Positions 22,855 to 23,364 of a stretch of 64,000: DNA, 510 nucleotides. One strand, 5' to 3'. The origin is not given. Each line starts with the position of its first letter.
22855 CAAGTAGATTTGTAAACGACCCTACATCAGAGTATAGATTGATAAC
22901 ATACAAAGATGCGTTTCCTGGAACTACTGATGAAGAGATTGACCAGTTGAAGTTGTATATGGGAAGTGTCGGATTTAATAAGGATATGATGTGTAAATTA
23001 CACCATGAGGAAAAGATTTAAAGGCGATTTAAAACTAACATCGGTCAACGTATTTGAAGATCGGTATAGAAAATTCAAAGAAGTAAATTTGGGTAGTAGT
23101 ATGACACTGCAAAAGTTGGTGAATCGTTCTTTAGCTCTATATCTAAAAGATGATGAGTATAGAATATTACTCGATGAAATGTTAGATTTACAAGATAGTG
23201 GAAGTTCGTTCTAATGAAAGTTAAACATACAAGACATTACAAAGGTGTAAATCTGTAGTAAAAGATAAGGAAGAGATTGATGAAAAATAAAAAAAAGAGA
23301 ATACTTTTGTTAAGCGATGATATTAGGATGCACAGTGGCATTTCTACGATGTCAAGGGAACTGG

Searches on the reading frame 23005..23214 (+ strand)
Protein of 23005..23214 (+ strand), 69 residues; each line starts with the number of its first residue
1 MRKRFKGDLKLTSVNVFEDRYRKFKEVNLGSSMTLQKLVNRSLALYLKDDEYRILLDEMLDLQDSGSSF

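Call 8: search_protein_families(library=pfam, max_evalue=0.001, proteins=[window:23005-23214:+])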
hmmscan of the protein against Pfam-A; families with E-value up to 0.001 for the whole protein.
window:23005-23214:+ (69 aa): 0 families

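Call 25: search_protein_families(library=pfam, max_evalue=5, proteins=[window:23005-23214:+])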
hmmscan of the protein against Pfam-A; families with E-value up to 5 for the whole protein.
window:23005-23214:+ (69 aa): 2 families
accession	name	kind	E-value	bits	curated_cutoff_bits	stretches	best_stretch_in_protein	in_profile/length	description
PF10440.15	WIYLD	-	0.12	12.7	27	1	46-64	42-60/61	Ubiquitin-binding WIYLD domain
PF23792.1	CD1375-like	-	0.2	12.2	27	1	10-59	4-45/48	CD1375-like protein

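Call 90: search_protein_families(library=ncbifam, max_evalue=0.001, proteins=[window:23005-23211:+])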
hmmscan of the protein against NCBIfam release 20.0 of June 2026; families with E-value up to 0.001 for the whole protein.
window:23005-23211:+ (69 aa): 0 families
